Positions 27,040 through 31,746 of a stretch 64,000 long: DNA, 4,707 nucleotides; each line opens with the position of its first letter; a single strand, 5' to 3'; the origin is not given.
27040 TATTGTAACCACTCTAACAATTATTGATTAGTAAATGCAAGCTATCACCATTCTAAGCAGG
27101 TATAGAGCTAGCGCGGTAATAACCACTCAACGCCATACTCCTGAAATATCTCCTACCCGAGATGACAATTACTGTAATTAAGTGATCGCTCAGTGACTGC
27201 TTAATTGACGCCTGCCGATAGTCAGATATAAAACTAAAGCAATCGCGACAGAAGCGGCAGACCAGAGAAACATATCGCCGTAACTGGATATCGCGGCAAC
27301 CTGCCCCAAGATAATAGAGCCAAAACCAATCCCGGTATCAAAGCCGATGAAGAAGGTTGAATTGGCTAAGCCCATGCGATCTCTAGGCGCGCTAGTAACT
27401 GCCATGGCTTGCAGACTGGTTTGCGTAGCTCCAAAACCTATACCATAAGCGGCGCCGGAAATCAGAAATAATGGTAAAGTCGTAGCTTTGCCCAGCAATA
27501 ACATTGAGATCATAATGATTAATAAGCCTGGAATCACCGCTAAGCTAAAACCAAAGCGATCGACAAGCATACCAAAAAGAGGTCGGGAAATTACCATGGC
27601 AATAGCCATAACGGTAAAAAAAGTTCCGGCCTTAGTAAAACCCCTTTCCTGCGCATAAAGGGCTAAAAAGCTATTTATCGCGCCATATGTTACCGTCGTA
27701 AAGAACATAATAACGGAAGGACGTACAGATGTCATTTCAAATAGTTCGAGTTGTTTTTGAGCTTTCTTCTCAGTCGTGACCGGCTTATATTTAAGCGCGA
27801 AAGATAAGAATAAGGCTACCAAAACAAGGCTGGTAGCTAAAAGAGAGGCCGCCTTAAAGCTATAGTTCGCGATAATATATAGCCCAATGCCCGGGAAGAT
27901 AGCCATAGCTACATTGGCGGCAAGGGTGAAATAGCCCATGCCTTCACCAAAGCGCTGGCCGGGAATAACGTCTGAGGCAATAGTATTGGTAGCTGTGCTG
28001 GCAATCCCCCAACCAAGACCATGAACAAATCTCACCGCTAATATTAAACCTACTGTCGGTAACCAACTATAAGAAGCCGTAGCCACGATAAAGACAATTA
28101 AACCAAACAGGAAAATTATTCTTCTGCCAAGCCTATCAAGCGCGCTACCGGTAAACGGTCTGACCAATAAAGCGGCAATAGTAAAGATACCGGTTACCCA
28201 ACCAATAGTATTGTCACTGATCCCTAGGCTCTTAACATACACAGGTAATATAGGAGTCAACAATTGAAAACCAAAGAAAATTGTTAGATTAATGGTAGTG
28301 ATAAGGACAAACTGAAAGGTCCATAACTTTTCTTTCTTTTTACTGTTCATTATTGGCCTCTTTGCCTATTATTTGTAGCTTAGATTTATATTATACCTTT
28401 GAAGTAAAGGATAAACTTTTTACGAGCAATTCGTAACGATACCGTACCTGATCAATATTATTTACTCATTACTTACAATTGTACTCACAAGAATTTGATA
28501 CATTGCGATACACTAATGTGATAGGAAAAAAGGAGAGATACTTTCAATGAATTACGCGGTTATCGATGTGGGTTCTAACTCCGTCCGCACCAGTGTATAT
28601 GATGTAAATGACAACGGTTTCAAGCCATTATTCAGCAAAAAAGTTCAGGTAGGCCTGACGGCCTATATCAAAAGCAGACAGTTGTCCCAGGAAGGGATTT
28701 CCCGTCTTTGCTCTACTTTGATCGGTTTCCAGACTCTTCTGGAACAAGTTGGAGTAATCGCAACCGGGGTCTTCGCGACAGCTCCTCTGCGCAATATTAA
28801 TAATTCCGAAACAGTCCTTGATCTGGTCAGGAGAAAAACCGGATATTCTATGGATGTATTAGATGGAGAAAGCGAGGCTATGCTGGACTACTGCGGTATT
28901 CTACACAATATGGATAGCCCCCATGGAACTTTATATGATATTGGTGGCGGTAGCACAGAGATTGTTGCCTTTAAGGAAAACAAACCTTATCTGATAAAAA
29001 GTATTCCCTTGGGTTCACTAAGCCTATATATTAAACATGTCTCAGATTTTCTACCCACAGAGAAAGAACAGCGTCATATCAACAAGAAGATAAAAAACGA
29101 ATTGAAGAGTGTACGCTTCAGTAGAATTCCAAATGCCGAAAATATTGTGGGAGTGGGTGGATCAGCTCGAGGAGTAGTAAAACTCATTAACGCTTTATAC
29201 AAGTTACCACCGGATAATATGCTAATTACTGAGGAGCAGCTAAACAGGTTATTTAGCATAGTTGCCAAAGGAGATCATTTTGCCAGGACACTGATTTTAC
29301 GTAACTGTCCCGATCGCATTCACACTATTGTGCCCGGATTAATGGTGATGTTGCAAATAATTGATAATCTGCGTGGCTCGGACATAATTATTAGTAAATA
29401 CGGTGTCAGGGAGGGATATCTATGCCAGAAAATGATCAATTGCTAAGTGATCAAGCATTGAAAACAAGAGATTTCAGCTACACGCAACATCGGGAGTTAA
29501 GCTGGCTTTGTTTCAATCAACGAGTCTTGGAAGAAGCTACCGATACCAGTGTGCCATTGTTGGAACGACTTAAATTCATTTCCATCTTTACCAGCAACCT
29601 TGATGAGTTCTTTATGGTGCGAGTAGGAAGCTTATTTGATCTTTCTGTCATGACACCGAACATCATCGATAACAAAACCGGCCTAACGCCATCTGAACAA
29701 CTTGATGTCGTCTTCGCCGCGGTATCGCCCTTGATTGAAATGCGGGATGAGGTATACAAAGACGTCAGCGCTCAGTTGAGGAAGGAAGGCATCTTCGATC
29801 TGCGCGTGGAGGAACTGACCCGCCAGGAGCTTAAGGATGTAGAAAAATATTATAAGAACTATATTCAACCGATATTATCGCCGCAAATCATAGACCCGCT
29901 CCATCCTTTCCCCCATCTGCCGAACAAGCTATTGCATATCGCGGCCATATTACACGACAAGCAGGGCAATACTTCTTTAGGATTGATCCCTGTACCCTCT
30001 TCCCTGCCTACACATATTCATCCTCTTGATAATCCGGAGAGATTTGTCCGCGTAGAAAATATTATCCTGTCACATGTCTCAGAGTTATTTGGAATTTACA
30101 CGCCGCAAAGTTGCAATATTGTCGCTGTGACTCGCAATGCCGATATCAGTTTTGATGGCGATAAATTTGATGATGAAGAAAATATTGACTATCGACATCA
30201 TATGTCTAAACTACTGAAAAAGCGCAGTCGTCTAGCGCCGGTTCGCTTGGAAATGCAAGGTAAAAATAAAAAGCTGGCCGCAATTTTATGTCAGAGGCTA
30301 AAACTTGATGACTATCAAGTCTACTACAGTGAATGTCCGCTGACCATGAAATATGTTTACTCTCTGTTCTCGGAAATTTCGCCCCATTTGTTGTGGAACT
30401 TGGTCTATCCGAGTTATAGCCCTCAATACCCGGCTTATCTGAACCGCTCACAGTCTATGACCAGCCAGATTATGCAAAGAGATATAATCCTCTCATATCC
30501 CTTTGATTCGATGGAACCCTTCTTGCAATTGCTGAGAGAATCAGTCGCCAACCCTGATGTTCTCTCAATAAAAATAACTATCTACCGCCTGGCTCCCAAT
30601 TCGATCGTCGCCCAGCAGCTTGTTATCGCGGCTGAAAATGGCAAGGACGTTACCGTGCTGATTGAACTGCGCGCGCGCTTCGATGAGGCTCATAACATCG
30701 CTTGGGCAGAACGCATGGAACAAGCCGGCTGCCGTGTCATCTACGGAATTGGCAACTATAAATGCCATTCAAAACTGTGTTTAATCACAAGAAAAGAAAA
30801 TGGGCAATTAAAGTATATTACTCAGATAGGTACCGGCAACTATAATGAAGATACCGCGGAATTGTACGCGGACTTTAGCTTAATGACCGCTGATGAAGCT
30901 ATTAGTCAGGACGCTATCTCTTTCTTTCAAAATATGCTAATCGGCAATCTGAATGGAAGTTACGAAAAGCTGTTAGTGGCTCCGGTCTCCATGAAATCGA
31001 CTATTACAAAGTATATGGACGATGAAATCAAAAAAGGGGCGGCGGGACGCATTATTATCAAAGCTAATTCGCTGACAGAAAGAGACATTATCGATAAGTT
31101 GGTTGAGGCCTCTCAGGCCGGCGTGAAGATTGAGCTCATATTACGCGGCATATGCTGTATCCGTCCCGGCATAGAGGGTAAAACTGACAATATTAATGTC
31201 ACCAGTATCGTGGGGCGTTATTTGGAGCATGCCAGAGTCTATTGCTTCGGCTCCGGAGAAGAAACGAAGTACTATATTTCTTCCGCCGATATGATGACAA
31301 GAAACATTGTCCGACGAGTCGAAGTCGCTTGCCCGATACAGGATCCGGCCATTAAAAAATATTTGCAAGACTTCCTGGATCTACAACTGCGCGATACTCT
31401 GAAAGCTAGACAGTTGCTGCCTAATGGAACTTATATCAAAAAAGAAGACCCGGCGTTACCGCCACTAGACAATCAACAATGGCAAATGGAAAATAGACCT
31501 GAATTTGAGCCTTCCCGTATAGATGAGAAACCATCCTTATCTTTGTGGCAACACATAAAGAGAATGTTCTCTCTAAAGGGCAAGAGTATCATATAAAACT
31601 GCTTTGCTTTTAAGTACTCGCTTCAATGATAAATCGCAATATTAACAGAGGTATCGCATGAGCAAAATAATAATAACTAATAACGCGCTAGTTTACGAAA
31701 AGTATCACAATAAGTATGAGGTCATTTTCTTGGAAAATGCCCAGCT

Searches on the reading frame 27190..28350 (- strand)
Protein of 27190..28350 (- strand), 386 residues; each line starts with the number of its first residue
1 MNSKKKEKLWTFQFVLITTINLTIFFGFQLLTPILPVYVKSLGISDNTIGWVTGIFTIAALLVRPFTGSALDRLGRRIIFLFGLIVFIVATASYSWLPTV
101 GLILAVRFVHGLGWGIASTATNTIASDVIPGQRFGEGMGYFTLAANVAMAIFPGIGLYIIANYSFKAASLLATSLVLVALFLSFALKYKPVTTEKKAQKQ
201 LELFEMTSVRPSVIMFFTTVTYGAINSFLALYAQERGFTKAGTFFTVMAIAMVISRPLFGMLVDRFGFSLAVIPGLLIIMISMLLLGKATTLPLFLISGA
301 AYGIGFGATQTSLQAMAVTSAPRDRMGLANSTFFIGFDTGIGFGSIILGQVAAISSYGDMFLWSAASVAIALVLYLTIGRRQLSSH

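Call 59: search_protein_families(library=pfam, proteins=[window:27190-28350:-], max_evalue=0.00001)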
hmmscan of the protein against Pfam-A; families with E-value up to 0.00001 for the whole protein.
window:27190-28350:- (386 aa): 4 families
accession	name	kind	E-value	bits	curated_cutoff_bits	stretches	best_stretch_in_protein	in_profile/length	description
PF07690.21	MFS_1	-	3.9e-47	161.3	33.4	2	20-239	4-235/347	Major Facilitator Superfamily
PF12832.13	MFS_1_like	-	5.5e-10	39.3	25.2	0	5-142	211-343/373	MFS_1 like family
PF00083.30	Sugar_tr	-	1.1e-08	34.9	22.3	1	41-166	40-166/452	Sugar (and other) transporter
PF13347.12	MFS_2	-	5.4e-06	25.6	27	0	14-168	226-389/427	MFS/sugar transport protein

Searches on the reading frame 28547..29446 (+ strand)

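Call 59: search_protein_families(library=pfam, proteins=[window:28547-29446:+], max_evalue=0.00001)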
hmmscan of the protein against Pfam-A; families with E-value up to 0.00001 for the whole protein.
window:28547-29446:+ (299 aa): 1 family
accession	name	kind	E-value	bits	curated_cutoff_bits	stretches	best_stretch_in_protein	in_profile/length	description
PF02541.22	Ppx-GppA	-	6.1e-42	144.4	27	1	17-296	2-282/285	Ppx/GppA phosphatase family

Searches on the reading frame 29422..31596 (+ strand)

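Call 59: search_protein_families(library=pfam, proteins=[window:29422-31596:+], max_evalue=0.00001)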
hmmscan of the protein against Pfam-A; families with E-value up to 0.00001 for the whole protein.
window:29422-31596:+ (724 aa): 5 families
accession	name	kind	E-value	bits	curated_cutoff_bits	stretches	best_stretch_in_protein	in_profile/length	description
PF17941.7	PP_kinase_C_1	-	2e-62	210.1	25.7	1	346-505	2-161/167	Polyphosphate kinase C-terminal domain 1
PF13090.12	PP_kinase_C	-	3.4e-62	209.4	25.8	1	517-678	1-165/172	Polyphosphate kinase C-terminal domain 2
PF02503.22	PP_kinase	-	1.8e-42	145.6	31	1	138-314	4-182/183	Polyphosphate kinase middle domain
PF13089.11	PP_kinase_N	-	1.1e-32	113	23.8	1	23-125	3-105/107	Polyphosphate kinase N-terminal domain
PF13091.12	PLDc_2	-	7.8e-16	58.6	27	1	382-505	11-131/132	PLD-like domain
